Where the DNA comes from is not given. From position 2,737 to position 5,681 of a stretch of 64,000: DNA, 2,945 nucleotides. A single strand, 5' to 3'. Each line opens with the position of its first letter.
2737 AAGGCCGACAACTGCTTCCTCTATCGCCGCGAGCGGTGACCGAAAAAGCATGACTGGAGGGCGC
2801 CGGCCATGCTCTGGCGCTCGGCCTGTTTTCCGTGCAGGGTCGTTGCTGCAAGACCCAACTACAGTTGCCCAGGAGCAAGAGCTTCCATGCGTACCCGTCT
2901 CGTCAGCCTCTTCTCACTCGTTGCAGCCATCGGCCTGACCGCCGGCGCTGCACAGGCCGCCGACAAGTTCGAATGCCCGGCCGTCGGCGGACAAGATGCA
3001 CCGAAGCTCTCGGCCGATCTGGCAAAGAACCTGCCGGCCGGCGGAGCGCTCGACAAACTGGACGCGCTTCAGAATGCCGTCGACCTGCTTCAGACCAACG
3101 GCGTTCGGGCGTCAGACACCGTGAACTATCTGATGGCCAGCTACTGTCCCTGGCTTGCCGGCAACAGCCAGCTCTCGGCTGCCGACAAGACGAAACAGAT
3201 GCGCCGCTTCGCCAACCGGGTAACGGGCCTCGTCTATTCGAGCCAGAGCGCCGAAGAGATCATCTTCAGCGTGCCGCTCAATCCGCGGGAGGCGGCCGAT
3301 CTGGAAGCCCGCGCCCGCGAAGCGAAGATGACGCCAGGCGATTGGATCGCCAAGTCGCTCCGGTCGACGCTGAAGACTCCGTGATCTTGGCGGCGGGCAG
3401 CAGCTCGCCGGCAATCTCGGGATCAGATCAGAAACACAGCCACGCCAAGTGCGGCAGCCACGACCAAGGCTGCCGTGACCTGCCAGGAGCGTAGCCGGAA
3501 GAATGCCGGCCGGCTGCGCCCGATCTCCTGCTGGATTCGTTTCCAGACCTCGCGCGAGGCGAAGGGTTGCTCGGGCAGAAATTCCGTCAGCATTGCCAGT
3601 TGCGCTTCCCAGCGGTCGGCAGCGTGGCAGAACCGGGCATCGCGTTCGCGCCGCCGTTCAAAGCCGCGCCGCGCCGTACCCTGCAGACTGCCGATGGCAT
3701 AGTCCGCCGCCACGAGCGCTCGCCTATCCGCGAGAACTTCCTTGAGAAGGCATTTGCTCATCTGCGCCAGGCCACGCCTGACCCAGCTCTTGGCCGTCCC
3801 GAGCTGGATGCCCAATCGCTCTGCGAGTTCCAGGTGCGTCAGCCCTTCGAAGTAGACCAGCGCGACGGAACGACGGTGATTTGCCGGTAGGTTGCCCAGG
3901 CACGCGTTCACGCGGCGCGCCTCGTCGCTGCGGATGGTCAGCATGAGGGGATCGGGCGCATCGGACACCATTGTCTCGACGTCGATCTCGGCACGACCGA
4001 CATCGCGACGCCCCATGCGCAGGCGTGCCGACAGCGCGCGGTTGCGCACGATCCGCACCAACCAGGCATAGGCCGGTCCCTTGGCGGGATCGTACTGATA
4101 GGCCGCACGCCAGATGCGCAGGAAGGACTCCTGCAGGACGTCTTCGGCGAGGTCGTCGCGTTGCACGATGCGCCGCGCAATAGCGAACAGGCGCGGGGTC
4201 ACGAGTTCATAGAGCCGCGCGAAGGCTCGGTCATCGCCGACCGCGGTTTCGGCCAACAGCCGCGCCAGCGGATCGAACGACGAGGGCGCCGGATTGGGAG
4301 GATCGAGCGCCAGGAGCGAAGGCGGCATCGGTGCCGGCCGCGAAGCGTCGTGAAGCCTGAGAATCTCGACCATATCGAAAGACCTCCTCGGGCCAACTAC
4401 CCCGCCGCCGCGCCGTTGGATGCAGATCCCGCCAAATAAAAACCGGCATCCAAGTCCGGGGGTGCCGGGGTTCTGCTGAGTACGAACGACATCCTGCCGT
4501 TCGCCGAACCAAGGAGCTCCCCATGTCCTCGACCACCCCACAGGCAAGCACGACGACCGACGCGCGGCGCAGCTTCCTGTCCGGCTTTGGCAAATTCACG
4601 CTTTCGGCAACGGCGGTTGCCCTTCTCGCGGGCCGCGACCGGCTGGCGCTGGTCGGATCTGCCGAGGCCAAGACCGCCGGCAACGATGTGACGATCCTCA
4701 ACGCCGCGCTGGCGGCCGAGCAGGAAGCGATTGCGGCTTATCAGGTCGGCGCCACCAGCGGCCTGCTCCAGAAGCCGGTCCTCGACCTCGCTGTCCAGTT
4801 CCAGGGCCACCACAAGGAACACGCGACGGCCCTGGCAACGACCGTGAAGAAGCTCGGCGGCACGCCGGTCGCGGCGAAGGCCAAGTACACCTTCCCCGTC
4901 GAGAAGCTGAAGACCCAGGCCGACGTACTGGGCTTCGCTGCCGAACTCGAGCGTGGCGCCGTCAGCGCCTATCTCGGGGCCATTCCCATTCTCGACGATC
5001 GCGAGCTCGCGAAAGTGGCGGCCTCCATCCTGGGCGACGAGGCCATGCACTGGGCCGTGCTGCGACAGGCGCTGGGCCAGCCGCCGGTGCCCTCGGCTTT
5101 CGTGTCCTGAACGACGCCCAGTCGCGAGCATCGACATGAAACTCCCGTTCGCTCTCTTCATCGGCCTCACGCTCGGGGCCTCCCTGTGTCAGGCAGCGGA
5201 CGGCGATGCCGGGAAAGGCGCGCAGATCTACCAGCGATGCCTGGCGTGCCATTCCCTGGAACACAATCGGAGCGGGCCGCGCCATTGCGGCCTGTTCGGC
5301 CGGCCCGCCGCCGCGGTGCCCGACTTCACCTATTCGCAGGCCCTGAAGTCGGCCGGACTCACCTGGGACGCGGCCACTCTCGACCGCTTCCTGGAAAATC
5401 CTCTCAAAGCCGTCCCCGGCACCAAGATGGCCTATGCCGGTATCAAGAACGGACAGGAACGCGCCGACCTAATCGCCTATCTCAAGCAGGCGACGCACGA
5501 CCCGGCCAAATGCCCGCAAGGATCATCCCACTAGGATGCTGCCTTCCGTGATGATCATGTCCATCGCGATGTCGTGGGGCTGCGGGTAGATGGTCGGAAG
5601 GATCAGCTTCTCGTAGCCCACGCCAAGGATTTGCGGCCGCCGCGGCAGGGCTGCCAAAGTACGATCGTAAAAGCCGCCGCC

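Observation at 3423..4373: One-polypeptide ECF switch: sigma factor fused to its own anti-sigma domain and a TM anchor, with no periplasmic sensor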

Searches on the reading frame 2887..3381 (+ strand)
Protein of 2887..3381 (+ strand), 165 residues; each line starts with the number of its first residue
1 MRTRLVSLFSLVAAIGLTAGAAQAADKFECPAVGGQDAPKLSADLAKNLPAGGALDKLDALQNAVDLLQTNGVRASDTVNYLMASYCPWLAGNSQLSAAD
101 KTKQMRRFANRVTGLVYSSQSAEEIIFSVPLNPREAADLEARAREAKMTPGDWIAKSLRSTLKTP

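Call 51: search_protein_families(library=pfam, proteins=[window:2887-3381:+], max_evalue=0.01)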
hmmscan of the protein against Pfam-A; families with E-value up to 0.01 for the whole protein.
seq(165 aa): 1 family
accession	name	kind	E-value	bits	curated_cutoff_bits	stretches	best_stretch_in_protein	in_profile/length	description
PF21983.2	NikA-like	-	0.0059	17.2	27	0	125-157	5-37/72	Mobilization protein NikA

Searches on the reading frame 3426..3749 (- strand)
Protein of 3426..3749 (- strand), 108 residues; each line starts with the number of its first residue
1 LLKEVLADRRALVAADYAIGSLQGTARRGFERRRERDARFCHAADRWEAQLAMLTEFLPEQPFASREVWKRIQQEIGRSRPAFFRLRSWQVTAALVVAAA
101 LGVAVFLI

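Call 6: search_protein_families(library=pfam, proteins=[window:3426-3749:-], max_evalue=10)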
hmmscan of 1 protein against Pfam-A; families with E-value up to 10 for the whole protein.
seq(108 aa): 0 families

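Call 31: search_solved_structures(query=A2, max_evalue=10, show_alignments=3)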
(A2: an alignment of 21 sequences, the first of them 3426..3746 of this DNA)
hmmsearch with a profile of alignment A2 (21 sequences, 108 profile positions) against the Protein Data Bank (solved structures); distinct sequences matched with E-value up to 10: 0.

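Call 39: search_protein_representatives(alignment_id=A2)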
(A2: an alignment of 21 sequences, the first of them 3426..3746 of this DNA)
Query: 21 sequences, 108 profile positions. Proteins with E-value up to 0.001 (for the whole library): 1438; up to 1e-10: 50; up to 1e-30: 4. The best 150 are listed.
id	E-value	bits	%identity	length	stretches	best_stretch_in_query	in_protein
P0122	5.0e-45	168.0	-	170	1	2-108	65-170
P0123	8.0e-45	167.3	-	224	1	2-107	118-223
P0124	5.8e-37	142.0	-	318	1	4-107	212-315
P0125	8.9e-33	128.6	-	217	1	24-107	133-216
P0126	4.0e-27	110.4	-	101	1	2-107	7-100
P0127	8.0e-26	106.2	-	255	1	4-69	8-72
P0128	2.6e-23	98.2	-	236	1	6-106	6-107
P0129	1.2e-20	89.6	-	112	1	31-104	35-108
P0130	1.5e-19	86.0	-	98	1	22-97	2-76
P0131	6.8e-19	83.9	-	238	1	5-97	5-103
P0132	1.8e-18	82.5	-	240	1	3-104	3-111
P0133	1.1e-17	80.1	-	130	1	32-93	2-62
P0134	1.2e-17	79.9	-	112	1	5-90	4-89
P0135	5.3e-16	74.6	-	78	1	3-76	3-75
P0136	5.4e-16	74.6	-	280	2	5-72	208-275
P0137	1.8e-15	72.9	-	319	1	3-105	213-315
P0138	2.2e-15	72.7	-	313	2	6-106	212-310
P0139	3.4e-14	68.8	-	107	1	8-101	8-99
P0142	9.0e-14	67.4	-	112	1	5-106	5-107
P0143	3.8e-13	65.4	-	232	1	8-106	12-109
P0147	2.7e-12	62.7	-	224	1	5-106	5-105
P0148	4.1e-12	62.1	-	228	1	6-107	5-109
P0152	8.9e-12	61.0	-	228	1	5-106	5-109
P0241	5.0e-09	52.2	-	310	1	9-101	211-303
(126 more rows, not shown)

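Call 51: search_protein_families(library=pfam, proteins=[P0128, P0131, P0132, P0143, P0147, P0148, P0152], max_evalue=0.01)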
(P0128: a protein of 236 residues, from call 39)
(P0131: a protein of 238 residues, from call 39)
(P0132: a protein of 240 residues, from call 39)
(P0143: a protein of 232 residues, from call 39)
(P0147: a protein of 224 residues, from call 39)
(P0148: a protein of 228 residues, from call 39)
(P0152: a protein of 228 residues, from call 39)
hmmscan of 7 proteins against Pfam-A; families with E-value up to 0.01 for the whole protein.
P0128 (236 aa): 1 family
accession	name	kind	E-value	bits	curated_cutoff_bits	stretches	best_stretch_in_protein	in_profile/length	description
PF10099.14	RskA_C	-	3.6e-21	76.3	29.4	1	96-225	3-135/135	Anti-sigma-K factor rskA, C-terminal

P0131 (238 aa): 1 family
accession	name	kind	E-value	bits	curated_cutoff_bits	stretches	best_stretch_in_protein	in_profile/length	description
PF10099.14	RskA_C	-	9.6e-18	65.2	29.4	1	103-226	3-134/135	Anti-sigma-K factor rskA, C-terminal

P0132 (240 aa): 1 family
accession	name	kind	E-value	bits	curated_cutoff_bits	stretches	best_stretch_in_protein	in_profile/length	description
PF10099.14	RskA_C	-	5.1e-18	66.1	29.4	1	100-228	2-135/135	Anti-sigma-K factor rskA, C-terminal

P0143 (232 aa): 1 family
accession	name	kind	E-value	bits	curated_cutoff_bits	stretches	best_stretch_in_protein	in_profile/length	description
PF10099.14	RskA_C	-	1.2e-22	81.1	29.4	1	98-220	3-135/135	Anti-sigma-K factor rskA, C-terminal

P0147 (224 aa): 1 family
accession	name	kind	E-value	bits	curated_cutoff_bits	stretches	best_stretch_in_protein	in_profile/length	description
PF10099.14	RskA_C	-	1.7e-13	51.4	29.4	1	118-213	43-135/135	Anti-sigma-K factor rskA, C-terminal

P0148 (228 aa): 1 family
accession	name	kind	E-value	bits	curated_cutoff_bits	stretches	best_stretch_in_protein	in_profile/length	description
PF10099.14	RskA_C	-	9.9e-15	55.4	29.4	1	97-219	2-135/135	Anti-sigma-K factor rskA, C-terminal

P0152 (228 aa): 1 family
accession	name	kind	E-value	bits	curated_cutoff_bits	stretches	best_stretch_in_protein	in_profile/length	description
PF10099.14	RskA_C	-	5.6e-12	46.5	29.4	1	95-209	3-124/135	Anti-sigma-K factor rskA, C-terminal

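Call 63: find_encoding_contigs(protein=P0142, flank=4000, max_places=2)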
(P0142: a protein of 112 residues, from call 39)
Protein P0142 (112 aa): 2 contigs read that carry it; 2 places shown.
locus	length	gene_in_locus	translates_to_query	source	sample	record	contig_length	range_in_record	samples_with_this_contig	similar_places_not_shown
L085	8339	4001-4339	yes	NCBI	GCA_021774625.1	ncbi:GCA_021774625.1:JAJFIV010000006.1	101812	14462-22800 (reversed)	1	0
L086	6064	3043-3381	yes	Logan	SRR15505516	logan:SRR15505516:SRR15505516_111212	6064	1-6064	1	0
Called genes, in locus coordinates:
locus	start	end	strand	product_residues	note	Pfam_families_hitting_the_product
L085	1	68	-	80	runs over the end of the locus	-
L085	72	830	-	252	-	-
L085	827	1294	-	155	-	-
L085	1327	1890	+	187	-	PF13302:Acetyltransf_3, PF13420:Acetyltransf_4, PF13673:Acetyltransf_10, PF00583:Acetyltransf_1, PF13508:Acetyltransf_7, PF08445:FR47 (weak)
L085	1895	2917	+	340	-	PF11288:DUF3089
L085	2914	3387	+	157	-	PF03652:RuvX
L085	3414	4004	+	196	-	PF04542:Sigma70_r2, PF08281:Sigma70_r4_2, PF04545:Sigma70_r4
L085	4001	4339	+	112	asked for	-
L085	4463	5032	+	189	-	PF13668:Ferritin_2, PF14530:DUF4439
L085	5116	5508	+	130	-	-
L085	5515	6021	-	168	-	PF00578:AhpC-TSA, PF08534:Redoxin, PF00085:Thioredoxin (weak), PF13098:Thioredoxin_2, PF13905:Thioredoxin_8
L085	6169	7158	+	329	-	PF02729:OTCace_N, PF00185:OTCace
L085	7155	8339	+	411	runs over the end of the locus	PF12890:DHOase, PF01979:Amidohydro_1, PF07969:Amidohydro_3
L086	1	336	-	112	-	?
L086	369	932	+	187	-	PF13302:Acetyltransf_3, PF13420:Acetyltransf_4, PF13673:Acetyltransf_10, PF00583:Acetyltransf_1, PF13508:Acetyltransf_7, PF08445:FR47 (weak)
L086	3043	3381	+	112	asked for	-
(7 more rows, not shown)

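Call 64: find_encoding_contigs(protein=P0139, flank=4000, max_places=2)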
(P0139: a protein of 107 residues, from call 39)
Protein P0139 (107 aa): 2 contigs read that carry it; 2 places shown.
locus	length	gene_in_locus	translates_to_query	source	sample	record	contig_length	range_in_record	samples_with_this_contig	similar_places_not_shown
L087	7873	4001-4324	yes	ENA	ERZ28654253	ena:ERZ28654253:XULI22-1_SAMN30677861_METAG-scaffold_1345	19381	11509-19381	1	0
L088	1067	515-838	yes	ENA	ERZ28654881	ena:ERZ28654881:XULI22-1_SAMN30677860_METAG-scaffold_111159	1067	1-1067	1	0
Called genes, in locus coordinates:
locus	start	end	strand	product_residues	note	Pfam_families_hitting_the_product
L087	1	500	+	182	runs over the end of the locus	-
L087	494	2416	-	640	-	PF14559:TPR_19 (weak), PF13432:TPR_16, PF13424:TPR_12 (weak), PF23914:TPR_CcmH_CycH (weak), PF13414:TPR_11 (weak), PF13424:TPR_12, PF13432:TPR_16, PF13424:TPR_12, +18 more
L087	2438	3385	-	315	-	-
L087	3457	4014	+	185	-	PF04542:Sigma70_r2, PF08281:Sigma70_r4_2, PF04545:Sigma70_r4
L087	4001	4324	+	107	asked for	-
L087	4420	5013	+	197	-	PF13668:Ferritin_2, PF14530:DUF4439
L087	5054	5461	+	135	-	PF00034:Cytochrom_C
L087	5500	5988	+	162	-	PF13279:4HBT_2, PF03061:4HBT (weak)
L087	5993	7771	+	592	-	PF00654:Voltage_CLC, PF00571:CBS (weak)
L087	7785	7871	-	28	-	?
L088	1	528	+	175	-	?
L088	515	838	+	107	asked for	-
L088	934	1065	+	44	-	?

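Call 79: find_encoding_contigs(protein=P0137, flank=3000, max_places=1)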
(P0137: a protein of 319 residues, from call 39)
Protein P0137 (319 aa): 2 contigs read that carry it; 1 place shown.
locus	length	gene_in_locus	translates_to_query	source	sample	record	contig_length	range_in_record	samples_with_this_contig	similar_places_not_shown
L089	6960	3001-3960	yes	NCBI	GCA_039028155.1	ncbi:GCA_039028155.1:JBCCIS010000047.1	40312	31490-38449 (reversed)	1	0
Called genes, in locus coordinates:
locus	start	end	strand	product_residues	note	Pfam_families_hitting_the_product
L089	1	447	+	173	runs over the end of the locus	PF04224:DUF417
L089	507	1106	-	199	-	-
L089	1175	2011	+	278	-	PF13561:adh_short_C2, PF00106:adh_short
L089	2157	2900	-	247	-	PF00106:adh_short, PF08659:KR, PF13561:adh_short_C2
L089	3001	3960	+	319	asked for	PF07638:Sigma70_ECF (faint), PF04542:Sigma70_r2, PF04545:Sigma70_r4, PF08281:Sigma70_r4_2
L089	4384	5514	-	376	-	PF04389:Peptidase_M28, PF01546:Peptidase_M20, PF07687:M20_dimer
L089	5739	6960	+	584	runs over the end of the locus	PF08238:Sel1, PF01471:PG_binding_1, PF00089:Trypsin, PF13365:Trypsin_2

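Call 80: find_encoding_contigs(protein=P0241, flank=3000, max_places=1)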
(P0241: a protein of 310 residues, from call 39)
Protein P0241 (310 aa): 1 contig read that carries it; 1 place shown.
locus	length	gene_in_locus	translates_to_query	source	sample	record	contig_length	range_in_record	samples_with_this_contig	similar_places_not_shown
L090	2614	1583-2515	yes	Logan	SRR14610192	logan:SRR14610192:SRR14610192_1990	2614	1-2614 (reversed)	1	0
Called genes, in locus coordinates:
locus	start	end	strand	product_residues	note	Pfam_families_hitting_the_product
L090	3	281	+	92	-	?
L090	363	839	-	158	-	-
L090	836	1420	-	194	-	PF13668:Ferritin_2, PF14530:DUF4439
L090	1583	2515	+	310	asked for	PF04542:Sigma70_r2, PF04545:Sigma70_r4, PF08281:Sigma70_r4_2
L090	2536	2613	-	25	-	?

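Call 81: find_encoding_contigs(protein=P0138, flank=3000, max_places=1)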
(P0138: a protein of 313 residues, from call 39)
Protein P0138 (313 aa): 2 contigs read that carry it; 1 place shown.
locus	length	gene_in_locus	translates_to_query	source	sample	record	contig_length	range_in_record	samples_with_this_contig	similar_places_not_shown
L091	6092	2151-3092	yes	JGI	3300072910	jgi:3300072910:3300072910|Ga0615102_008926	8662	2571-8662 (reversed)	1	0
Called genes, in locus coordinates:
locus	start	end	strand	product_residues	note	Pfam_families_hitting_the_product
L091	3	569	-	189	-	?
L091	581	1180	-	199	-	-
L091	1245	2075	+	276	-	PF00106:adh_short, PF08659:KR, PF13561:adh_short_C2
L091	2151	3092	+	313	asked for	PF04542:Sigma70_r2, PF04545:Sigma70_r4, PF08281:Sigma70_r4_2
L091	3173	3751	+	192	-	PF13668:Ferritin_2, PF14530:DUF4439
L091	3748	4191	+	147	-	-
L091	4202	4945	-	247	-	PF00106:adh_short, PF08659:KR, PF13561:adh_short_C2, PF23441:SDR (faint)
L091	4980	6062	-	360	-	PF01551:Peptidase_M23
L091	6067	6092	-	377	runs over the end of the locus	PF04389:Peptidase_M28, PF01546:Peptidase_M20, PF07687:M20_dimer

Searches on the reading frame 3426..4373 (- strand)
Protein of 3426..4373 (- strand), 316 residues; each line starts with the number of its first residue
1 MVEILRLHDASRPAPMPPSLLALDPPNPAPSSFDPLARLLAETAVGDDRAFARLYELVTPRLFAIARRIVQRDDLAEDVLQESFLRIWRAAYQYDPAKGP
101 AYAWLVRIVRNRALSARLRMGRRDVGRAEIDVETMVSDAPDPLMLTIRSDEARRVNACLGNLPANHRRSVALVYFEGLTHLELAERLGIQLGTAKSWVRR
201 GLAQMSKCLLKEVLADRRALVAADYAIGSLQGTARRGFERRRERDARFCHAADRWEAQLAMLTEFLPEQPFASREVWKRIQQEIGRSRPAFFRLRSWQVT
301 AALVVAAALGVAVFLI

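Call 4: search_protein_families(library=pfam, proteins=[window:3426-4373:-], max_evalue=1)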
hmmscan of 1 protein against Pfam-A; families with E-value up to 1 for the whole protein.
window:3426-4373:- (316 aa): 8 families
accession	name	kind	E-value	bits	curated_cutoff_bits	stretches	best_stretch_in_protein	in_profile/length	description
PF04542.20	Sigma70_r2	-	1.3e-16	60.6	24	1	54-119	1-67/71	Sigma-70 region 2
PF08281.18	Sigma70_r4_2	-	1.3e-10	41.2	25.7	1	154-205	3-54/54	Sigma-70, region 4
PF04545.22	Sigma70_r4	-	3.2e-09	36.6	24.1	1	158-205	1-48/50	Sigma-70, region 4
PF07638.17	Sigma70_ECF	-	4.9e-07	30.3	21.1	1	37-195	5-169/185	ECF sigma factor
PF01527.26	HTH_Tnp_1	-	0.029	15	24.1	1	168-207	14-53/75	Transposase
PF13384.12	HTH_23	-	0.075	13.3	24.6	1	168-200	7-40/50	Homeodomain-like domain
PF13412.12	HTH_24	-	0.13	12.3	21.9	1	177-196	17-36/48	Winged helix-turn-helix DNA-binding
PF15207.11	TMEM240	-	0.21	11.7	27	1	83-119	118-151/189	TMEM240 family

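Call 5: search_protein_families(library=ncbifam, proteins=[window:3426-4373:-], max_evalue=1)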
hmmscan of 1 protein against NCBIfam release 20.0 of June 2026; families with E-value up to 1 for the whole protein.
window:3426-4373:- (316 aa): 102 families (the best 25 are shown)
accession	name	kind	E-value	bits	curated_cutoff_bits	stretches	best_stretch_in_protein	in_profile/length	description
NF008893.0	PRK11924.2-3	equivalog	1.2e-39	135.7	331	1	33-209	5-180/181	RNA polymerase sigma factor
NF007228.0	PRK09646.1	subfamily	3.1e-39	134.6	226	1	35-209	16-190/194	ECF RNA polymerase sigma factor SigK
NF009186.0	PRK12534.1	equivalog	1e-36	126.5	267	1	34-209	10-185/187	RNA polymerase sigma factor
NF009167.0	PRK12514.1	equivalog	7.1e-36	123.8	265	1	36-209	7-178/180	RNA polymerase sigma factor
NF009189.0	PRK12537.1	equivalog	2.4e-35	121.7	261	1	32-209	7-181/182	RNA polymerase sigma factor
NF004113.0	PRK05602.1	equivalog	3.6e-31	108.4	208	1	32-213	28-205/211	RNA polymerase sigma factor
NF009172.0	PRK12519.1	subfamily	3.6e-28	98.4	222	1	39-211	19-191/194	RNA polymerase sigma factor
NF010500.0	PRK13919.1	subfamily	1.2e-26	94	226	1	39-209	13-183/186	putative RNA polymerase sigma E protein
TIGR02937.1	sigma70-ECF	superfamily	2.9e-24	85.6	42.9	1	50-209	2-165/165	sigma-70 family RNA polymerase sigma factor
NF008895.0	PRK11924.3-2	equivalog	4.3e-23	81.8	259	1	76-209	7-138/140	RNA polymerase sigma factor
TIGR02989.1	Sig-70_gvs1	subfamily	5.6e-22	78.4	124.55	1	50-208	2-157/158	RNA polymerase sigma-70 factor, Rhodopirellula/Verrucomicrobium family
NF007225.0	PRK09643.1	equivalog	2.7e-21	76.2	190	1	38-210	16-183/204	RNA polymerase sigma factor SigM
NF009176.0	PRK12524.1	equivalog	3e-21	76.1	264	1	39-219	16-189/196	RNA polymerase sigma factor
TIGR02985.1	Sig70_bacteroi1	subfamily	4.8e-21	75.6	126.4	1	50-207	2-160/162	RNA polymerase sigma-70 factor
NF009168.0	PRK12515.1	subfamily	7.5e-21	74.5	236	1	38-203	11-173/189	RNA polymerase sigma factor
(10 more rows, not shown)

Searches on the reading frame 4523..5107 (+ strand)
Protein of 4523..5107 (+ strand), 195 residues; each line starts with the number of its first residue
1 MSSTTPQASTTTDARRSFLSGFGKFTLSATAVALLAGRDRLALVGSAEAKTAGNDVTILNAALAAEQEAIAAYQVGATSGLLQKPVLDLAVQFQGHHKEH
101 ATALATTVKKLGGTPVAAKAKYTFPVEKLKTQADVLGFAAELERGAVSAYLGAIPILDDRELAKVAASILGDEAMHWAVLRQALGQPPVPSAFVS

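Call 51: search_protein_families(library=pfam, proteins=[window:4523-5107:+], max_evalue=0.01)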
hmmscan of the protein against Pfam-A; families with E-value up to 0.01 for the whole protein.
window:4523-5107:+ (195 aa): 3 families
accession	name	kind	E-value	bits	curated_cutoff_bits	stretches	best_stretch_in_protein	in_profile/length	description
PF13668.12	Ferritin_2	-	4.8e-34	117.9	24.7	1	54-186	1-138/138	Ferritin-like domain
PF14530.12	DUF4439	-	4.2e-14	53.7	28.8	1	59-189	2-127/132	Domain of unknown function (DUF4439)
PF00210.30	Ferritin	-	0.00012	22.4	24.5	1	98-183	45-135/142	Ferritin-like domain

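Call 73: search_solved_structures(query=window:4523-5107:+, max_evalue=0.01)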
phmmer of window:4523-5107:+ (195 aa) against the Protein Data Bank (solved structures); distinct sequences matched with E-value up to 0.01: 2.
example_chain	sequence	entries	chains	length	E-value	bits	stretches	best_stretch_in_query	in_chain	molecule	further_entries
8kce_A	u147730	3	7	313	6.4e-07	32.9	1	79-191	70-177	RvY_06210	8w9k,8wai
8x1k_A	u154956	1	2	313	6.6e-07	32.8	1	79-191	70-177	RvY_06210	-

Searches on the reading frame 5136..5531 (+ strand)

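Call 51: search_protein_families(library=pfam, proteins=[window:5136-5531:+], max_evalue=0.01)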
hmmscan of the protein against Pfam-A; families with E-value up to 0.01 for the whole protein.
seq(132 aa): 1 family
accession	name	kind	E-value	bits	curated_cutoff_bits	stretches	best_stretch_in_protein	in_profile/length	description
PF00034.26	Cytochrom_C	-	1.2e-06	30.2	21.3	1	27-119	3-89/90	Cytochrome c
